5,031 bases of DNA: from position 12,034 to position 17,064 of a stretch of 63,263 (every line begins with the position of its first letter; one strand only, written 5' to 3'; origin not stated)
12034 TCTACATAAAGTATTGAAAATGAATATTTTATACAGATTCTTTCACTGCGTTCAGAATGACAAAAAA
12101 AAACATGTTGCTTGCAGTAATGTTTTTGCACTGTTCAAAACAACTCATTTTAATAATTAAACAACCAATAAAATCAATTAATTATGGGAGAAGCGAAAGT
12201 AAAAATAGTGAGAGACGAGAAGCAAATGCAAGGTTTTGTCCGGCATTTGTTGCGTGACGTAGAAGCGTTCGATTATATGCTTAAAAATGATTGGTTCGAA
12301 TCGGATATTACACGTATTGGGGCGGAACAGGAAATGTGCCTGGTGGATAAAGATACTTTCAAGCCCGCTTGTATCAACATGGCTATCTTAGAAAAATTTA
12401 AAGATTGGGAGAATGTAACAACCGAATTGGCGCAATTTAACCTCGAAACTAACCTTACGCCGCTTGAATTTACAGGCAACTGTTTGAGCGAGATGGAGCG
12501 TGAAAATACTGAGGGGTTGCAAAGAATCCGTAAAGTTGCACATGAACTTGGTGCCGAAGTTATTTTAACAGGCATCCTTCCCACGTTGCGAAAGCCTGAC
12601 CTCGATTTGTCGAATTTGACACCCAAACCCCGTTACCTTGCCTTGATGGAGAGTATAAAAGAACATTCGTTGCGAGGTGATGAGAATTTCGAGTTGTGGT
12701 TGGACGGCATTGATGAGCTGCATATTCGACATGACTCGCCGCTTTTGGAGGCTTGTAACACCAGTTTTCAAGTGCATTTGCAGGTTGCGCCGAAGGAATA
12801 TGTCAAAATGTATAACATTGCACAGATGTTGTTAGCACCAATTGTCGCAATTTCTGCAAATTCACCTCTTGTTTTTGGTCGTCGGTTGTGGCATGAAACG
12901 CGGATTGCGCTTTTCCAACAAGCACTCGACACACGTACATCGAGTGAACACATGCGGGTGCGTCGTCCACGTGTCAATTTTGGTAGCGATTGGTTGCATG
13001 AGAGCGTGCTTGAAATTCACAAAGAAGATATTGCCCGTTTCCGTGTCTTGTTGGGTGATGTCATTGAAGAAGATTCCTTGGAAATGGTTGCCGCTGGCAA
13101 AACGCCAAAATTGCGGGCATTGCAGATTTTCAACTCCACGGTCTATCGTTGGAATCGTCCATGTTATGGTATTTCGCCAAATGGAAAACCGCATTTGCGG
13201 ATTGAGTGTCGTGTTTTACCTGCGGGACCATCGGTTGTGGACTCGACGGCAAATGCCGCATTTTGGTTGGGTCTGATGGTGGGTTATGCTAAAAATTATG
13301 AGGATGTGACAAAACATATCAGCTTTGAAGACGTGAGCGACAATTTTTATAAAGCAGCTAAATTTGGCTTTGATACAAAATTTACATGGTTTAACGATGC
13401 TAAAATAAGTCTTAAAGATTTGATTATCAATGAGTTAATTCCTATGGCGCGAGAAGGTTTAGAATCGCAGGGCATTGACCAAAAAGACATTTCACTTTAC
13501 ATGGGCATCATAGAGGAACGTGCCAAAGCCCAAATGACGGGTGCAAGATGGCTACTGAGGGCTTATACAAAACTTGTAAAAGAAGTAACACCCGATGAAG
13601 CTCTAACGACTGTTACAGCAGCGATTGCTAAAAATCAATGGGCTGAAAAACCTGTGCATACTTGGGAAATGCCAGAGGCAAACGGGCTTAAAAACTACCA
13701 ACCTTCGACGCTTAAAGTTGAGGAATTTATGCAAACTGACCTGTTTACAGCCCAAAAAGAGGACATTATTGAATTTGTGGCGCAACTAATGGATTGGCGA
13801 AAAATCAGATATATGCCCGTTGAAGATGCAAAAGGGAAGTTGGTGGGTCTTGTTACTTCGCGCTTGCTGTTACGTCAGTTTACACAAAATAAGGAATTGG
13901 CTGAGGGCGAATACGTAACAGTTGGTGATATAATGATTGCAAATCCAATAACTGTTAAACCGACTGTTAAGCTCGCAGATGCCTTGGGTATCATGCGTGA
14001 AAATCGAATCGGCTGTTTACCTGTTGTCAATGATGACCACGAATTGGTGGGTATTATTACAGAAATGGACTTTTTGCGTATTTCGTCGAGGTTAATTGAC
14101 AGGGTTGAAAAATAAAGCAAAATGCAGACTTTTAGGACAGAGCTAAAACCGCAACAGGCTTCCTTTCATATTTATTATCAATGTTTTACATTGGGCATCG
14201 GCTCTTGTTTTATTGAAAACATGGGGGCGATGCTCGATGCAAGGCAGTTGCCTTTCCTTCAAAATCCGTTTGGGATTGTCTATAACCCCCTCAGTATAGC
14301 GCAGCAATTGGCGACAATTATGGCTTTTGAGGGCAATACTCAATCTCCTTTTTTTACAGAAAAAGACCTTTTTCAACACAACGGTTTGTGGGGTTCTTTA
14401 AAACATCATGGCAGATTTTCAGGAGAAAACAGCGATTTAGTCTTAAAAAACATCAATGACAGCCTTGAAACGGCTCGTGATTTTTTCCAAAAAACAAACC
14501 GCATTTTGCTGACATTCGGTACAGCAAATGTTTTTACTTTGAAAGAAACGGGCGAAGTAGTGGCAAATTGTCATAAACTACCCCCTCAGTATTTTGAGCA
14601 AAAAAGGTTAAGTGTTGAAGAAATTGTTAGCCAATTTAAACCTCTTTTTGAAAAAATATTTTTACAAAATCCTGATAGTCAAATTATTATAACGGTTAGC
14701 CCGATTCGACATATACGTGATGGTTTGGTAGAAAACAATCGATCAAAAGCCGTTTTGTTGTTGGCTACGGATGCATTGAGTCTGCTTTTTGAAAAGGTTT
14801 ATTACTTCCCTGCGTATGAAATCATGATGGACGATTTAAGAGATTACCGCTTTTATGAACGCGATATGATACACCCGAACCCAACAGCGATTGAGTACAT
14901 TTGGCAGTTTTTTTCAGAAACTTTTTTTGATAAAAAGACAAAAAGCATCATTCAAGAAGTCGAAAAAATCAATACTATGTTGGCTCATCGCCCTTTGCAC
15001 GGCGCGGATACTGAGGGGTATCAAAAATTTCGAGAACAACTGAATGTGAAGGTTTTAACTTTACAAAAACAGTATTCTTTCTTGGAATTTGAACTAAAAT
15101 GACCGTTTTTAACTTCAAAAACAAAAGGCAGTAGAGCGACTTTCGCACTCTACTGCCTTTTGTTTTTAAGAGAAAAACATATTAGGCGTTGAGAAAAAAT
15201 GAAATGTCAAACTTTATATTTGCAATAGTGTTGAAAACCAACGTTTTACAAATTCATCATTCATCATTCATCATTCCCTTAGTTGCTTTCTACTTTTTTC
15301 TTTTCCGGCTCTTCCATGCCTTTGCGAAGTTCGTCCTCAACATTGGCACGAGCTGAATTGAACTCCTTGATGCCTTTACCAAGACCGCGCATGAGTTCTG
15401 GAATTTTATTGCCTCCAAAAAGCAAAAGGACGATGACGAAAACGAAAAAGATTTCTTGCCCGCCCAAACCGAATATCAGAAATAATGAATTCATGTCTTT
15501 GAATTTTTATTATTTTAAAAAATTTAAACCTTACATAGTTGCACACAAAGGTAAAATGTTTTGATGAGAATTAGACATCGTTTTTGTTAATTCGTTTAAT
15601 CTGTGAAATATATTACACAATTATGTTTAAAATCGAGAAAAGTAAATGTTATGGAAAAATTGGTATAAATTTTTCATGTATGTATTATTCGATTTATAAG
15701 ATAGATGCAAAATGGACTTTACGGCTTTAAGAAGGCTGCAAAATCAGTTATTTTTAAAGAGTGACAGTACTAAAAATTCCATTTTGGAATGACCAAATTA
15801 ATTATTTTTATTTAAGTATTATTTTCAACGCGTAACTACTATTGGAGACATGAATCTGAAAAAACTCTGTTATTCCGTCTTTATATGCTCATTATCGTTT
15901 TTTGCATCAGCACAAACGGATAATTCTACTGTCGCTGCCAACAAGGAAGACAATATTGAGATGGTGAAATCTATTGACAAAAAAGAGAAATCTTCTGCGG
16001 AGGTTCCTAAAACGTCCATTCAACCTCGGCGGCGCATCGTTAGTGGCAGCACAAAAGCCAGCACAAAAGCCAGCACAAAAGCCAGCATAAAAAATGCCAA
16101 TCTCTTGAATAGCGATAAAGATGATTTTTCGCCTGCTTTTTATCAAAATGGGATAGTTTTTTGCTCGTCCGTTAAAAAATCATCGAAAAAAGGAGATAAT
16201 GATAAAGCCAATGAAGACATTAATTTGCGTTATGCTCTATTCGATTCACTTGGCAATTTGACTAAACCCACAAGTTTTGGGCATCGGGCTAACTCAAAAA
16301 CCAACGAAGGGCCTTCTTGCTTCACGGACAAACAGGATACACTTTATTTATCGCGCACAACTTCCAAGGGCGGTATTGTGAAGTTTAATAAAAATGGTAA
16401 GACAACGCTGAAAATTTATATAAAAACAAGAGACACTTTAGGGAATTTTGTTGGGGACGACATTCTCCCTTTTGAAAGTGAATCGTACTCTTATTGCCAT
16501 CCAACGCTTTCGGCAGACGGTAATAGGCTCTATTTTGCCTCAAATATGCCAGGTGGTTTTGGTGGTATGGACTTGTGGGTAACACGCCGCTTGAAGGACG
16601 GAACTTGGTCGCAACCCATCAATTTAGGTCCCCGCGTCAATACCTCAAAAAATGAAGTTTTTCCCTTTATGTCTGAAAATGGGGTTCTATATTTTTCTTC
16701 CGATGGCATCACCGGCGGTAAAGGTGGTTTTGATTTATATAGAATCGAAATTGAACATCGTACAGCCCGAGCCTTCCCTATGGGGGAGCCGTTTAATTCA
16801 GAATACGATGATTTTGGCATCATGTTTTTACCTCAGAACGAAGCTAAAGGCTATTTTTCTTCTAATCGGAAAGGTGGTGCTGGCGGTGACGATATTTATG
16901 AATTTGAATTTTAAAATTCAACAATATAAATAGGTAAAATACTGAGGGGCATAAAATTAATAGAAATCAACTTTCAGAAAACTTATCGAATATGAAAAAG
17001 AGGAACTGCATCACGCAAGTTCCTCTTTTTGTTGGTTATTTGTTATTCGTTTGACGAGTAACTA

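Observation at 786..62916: Hyper-abundant non-palindromic 10-mer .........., about one copy per 1.3 kb, on both strands, inside and outside genes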

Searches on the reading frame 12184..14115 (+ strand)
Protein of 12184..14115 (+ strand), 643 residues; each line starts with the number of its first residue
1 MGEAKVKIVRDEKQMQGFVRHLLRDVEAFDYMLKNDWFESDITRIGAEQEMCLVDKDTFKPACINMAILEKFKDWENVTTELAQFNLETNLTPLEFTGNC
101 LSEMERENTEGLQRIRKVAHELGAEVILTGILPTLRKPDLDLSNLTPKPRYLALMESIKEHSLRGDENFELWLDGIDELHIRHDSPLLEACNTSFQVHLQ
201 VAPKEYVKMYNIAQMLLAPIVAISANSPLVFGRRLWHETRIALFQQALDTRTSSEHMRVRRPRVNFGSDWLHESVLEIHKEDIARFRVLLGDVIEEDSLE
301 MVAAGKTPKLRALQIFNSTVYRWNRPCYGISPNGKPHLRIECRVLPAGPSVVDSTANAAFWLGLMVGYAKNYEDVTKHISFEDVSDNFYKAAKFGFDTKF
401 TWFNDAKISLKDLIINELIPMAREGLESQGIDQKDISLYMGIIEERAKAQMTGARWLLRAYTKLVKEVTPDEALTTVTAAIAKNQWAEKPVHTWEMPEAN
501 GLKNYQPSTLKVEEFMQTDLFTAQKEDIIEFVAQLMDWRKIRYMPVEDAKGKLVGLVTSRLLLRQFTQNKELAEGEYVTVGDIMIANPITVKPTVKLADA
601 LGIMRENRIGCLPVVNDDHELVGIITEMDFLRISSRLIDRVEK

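Call 6: search_protein_families(library=ncbifam, proteins=[window:12184-14115:+])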
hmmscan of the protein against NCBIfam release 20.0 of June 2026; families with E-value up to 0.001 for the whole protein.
window:12184-14115:+ (643 aa): 34 families (the best 25 are shown)
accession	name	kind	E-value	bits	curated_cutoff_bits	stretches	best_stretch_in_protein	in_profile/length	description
NF011447.0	PRK14869.2-3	equivalog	3.6e-14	52.2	522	2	578-636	68-126/540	putative manganese-dependent inorganic diphosphatase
TIGR01302.1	IMP_dehydrog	equivalog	4.3e-13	48.9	481.5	1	511-632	81-198/450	IMP dehydrogenase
NF011442.0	PRK14869.1-4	equivalog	1.9e-12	46.4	400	2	579-632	71-124/543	putative manganese-dependent inorganic diphosphatase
NF041552.1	TF_PrdR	equivalog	7.6e-12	44.3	795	1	507-635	3-126/577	sigma-54 dependent transcriptional regulator PrdR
NF011443.0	PRK14869.1-5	equivalog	1.7e-10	40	335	2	579-631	70-122/546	putative manganese-dependent inorganic diphosphatase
NF010039.0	PRK13515.1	equivalog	3.4e-09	35.9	371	0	340-481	234-365/378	carboxylate-amine ligase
TIGR02050.1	gshA_cyan_rel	subfamily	4.2e-09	36.2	176.4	1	45-159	2-112/287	YbdK family carboxylate-amine ligase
NF010041.0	PRK13517.1-1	subfamily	5.2e-09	35.8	332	1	42-157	4-115/368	glutamate--cysteine ligase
NF011440.0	PRK14869.1-2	equivalog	5.2e-09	35.3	746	1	573-629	62-118/541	putative manganese-dependent inorganic diphosphatase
NF038279.1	TF_CBS_SpxR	exception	8.1e-09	34.7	600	1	524-630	205-301/427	CBS-HotDog domain-containing transcription factor SpxR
NF053603.1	HhpR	exception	1.3e-08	34.4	520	1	579-633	223-277/282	CBS domain-containing high hydrostatic pressure regulator HhpR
NF041630.1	CBS_CbpB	equivalog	3.6e-08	33.4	125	1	544-638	45-139/143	cyclic-di-AMP-binding protein CbpB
NF011449.0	PRK14869.2-5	equivalog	3.9e-08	32.8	411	1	578-630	67-120/451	putative manganese-dependent inorganic diphosphatase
NF010043.0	PRK13517.1-3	equivalog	6e-08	31.9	409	1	39-159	7-126/381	glutamate--cysteine ligase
TIGR00393.1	kpsF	subfamily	8.4e-08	32.1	203.7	1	578-632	155-210/268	KpsF/GutQ family sugar-phosphate isomerase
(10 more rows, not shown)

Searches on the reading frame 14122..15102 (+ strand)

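Call 44: search_protein_families(library=pfam, max_evalue=0.000001, proteins=[window:14122-15102:+])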
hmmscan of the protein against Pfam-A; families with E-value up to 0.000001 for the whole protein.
window:14122-15102:+ (326 aa): 1 family
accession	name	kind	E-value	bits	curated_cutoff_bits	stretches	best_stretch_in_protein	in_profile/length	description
PF08885.17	GSCFA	-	1.5e-86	290.4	25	1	26-264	5-237/237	GSCFA family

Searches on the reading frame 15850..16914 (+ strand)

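Call 44: search_protein_families(library=pfam, max_evalue=0.000001, proteins=[window:15850-16914:+])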
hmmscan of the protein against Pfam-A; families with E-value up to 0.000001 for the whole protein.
window:15850-16914:+ (354 aa): 1 family
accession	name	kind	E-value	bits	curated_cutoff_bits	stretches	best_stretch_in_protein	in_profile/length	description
PF07676.18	PD40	-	9.9e-16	57.7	20.9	0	218-244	14-38/38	WD40-like Beta Propeller Repeat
